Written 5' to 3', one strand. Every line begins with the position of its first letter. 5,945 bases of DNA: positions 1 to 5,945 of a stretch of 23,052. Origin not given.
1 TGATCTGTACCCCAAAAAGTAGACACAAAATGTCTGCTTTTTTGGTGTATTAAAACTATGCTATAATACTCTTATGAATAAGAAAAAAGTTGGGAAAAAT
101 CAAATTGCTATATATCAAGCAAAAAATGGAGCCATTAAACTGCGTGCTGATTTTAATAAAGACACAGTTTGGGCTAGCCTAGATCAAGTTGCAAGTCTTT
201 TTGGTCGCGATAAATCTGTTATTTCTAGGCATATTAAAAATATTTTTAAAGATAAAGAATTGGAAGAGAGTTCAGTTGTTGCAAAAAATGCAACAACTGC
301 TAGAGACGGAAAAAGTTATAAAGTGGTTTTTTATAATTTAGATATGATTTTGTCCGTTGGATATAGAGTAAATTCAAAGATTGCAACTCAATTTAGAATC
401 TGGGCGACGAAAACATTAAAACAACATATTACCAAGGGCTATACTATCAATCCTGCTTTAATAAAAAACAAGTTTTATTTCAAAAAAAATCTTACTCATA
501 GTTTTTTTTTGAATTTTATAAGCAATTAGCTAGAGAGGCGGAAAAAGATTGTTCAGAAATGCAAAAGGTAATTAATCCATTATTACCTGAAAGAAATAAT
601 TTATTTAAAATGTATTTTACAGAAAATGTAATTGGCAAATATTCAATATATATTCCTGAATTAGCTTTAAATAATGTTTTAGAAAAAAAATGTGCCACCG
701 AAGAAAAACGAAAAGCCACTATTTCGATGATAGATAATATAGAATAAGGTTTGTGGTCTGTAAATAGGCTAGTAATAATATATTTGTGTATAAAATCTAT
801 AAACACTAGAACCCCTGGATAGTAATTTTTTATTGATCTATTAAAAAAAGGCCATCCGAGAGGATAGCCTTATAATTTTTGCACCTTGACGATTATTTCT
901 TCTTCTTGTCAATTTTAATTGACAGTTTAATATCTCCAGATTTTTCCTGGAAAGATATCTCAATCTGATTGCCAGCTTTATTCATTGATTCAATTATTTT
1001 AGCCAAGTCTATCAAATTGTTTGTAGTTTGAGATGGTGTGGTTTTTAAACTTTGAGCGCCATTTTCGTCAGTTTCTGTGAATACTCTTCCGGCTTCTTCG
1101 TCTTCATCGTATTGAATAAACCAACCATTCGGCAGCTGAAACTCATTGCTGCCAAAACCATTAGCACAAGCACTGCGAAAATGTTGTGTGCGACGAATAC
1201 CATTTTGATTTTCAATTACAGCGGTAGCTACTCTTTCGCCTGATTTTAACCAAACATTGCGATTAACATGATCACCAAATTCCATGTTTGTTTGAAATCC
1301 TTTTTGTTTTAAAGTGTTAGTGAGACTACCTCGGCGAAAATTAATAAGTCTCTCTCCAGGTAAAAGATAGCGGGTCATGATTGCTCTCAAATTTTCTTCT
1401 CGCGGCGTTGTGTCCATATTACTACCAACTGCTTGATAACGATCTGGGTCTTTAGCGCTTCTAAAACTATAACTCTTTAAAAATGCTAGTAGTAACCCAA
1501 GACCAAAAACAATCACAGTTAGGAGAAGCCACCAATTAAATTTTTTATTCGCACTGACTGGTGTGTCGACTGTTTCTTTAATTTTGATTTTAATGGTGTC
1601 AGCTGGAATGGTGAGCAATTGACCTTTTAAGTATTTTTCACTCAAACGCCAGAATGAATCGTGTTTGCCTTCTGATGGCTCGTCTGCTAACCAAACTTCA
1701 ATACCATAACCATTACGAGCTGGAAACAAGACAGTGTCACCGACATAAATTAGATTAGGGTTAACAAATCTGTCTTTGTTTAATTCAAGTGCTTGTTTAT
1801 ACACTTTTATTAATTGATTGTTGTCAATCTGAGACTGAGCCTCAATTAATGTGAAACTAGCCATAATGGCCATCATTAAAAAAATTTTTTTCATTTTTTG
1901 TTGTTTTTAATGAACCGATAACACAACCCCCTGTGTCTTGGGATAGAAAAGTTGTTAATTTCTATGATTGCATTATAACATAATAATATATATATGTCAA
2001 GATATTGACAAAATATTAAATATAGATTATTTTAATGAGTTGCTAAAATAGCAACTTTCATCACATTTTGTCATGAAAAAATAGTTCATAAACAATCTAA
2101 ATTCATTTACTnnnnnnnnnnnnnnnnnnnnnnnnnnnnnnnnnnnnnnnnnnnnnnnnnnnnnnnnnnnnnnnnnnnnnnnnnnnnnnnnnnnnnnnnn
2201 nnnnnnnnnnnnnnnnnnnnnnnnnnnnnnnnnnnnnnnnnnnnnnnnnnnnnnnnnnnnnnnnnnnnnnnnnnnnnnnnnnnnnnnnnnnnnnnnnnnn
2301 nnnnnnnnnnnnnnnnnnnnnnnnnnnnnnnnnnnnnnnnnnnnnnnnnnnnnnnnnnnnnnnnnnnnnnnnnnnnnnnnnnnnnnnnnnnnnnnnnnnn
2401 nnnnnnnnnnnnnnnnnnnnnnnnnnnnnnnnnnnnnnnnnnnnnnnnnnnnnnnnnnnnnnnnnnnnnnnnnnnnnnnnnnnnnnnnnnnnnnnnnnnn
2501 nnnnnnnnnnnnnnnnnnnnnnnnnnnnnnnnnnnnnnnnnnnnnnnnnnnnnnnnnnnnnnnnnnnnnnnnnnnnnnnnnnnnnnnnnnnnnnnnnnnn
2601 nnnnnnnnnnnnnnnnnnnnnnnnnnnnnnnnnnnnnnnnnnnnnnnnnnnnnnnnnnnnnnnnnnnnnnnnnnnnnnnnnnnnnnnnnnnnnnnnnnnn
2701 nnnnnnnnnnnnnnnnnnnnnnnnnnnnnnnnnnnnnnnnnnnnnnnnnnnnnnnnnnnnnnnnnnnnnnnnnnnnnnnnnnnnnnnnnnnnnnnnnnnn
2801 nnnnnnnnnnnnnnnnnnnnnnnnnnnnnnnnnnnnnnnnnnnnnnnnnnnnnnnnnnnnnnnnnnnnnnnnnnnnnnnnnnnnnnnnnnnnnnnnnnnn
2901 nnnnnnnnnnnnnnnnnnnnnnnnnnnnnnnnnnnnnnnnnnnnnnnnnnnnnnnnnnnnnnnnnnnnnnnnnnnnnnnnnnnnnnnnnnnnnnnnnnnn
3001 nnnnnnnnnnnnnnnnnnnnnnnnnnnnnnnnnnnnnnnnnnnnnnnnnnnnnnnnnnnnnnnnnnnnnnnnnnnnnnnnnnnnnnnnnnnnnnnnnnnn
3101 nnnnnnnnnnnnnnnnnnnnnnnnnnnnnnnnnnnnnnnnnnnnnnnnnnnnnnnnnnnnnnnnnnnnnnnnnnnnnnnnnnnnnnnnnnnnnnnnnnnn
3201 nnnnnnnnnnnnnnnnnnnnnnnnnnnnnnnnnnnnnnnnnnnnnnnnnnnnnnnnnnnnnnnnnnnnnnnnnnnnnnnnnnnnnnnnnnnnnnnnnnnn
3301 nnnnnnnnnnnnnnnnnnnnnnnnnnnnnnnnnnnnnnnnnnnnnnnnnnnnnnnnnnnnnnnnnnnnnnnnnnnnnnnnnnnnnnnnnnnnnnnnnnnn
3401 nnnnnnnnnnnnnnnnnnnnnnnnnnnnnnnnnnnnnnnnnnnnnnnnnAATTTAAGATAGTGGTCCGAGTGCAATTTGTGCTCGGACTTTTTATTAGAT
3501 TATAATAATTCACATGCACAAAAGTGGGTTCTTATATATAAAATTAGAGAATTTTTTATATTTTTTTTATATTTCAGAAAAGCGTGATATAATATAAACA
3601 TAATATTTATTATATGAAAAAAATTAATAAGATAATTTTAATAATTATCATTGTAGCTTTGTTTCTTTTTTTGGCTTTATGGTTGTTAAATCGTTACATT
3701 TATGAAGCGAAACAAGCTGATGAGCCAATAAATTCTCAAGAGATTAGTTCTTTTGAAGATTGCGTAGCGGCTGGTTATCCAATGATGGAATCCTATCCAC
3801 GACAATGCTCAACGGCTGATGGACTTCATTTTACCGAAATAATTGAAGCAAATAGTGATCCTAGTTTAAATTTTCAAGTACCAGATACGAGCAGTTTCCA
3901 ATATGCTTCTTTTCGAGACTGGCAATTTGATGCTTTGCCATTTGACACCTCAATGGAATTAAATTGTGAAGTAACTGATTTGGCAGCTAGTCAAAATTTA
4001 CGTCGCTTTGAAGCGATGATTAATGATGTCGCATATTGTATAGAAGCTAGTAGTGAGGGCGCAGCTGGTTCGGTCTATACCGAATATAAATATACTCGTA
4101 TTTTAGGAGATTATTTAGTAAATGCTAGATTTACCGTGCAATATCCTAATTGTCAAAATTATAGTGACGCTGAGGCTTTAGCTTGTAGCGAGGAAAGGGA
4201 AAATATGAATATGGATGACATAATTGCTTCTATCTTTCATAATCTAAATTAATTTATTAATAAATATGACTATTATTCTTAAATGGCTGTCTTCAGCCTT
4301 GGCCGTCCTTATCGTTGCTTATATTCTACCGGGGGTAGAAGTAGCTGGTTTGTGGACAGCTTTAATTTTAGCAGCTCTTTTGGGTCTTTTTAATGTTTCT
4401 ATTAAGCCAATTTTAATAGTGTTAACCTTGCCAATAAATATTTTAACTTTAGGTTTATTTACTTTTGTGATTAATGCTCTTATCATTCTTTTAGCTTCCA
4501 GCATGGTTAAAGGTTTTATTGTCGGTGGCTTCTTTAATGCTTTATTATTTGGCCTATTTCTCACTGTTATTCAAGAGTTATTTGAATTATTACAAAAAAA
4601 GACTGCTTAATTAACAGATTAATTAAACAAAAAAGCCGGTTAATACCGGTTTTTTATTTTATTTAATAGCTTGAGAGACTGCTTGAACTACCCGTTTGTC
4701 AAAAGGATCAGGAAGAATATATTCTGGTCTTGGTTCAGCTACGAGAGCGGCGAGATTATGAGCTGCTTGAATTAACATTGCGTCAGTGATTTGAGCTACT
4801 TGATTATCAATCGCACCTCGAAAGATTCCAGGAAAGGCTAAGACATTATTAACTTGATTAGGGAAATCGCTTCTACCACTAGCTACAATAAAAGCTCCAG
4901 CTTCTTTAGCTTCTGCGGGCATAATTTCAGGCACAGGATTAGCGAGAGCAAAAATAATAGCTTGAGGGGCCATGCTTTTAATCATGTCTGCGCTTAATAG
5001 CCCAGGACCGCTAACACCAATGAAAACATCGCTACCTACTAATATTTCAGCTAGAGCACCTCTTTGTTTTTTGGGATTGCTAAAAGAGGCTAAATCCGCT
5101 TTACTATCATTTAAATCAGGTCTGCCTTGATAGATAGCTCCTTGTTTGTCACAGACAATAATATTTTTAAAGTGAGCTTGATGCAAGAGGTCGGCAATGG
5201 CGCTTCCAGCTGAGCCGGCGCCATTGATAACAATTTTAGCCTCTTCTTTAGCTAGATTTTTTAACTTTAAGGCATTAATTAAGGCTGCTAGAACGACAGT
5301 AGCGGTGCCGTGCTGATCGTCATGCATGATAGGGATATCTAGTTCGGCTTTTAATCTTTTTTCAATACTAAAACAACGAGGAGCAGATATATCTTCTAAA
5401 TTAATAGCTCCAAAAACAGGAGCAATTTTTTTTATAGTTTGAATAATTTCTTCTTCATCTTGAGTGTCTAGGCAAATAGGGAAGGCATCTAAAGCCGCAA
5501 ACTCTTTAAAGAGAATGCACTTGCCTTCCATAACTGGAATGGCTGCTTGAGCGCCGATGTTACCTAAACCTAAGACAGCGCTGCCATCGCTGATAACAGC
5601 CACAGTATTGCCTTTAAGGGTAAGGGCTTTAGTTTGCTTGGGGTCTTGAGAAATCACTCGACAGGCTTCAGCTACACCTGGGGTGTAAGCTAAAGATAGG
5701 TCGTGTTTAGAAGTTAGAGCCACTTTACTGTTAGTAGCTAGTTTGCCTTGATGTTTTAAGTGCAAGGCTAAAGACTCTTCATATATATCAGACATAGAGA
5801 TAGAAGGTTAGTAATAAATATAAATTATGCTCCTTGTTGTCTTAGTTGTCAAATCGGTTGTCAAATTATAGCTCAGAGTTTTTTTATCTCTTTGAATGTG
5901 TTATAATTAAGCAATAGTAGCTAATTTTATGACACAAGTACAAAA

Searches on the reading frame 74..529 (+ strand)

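Call 37: search_protein_families(library=pfam, proteins=[window:74-529:+], max_evalue=0.001)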
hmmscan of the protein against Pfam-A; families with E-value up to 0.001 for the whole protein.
window:74-529:+ (151 aa): 1 family
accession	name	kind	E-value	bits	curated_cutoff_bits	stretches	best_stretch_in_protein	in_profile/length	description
PF13310.11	Virulence_RhuM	-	5.7e-23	81.9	33.7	1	67-139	1-80/252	Virulence protein RhuM family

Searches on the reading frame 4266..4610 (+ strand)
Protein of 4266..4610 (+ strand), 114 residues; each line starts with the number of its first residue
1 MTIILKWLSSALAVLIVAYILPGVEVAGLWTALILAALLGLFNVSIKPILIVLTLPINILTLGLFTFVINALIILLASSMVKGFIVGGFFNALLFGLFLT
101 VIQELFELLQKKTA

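Call 37: search_protein_families(library=pfam, proteins=[window:4266-4610:+], max_evalue=0.001)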
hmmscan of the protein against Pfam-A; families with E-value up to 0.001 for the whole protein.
window:4266-4610:+ (114 aa): 1 family
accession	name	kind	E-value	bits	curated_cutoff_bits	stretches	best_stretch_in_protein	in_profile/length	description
PF04020.18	Phage_holin_4_2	-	7.7e-31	107.2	28.8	1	1-103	1-103/105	Mycobacterial 4 TMS phage holin, superfamily IV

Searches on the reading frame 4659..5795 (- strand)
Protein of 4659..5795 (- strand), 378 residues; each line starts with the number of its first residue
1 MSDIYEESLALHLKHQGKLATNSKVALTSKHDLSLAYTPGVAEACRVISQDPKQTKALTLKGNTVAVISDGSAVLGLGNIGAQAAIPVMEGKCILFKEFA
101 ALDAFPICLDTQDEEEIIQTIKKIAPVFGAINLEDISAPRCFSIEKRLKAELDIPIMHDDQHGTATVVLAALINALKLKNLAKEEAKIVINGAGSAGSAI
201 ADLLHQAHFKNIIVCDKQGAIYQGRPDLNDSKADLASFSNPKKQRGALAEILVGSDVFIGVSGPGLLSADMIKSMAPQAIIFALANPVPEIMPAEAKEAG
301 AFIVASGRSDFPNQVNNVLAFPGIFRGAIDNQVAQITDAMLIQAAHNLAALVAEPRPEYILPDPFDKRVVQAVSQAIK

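Call 3: search_protein_families(library=pfam, proteins=[window:4659-5795:-], max_evalue=0.1)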
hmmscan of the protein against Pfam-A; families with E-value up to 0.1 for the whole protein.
window:4659-5795:- (378 aa): 9 families
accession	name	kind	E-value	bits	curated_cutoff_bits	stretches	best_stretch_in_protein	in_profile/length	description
PF00390.24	malic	-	1.1e-30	107.2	23.1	1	19-149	4-182/182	Malic enzyme, N-terminal domain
PF03949.21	Malic_M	-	9.8e-25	87.7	23.5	1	163-363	3-238/258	Malic enzyme, NAD binding domain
PF00208.27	ELFV_dehydrog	-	3.9e-05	23.9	23.4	1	163-224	9-71/241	Glutamate/Leucine/Phenylalanine/Valine dehydrogenase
PF01262.27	AlaDh_PNT_C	-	0.002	18.1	23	1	184-285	27-129/214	Alanine dehydrogenase/PNT, C-terminal domain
PF02254.24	TrkA_N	-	0.0059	17.4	23.8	0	188-219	1-31/116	TrkA-N domain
PF03435.24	Sacchrp_dh_NADP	-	0.0067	17.2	25.1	1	188-273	1-86/129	Saccharopine dehydrogenase NADP binding domain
PF00899.27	ThiF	-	0.028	14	28.1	1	184-217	19-52/238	ThiF family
PF17836.7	PglD_N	-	0.047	14.7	23.4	0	187-238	1-54/78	PglD N-terminal domain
PF01488.26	Shikimate_DH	-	0.078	13.5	24.3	0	184-216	11-43/138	Shikimate / quinate 5-dehydrogenase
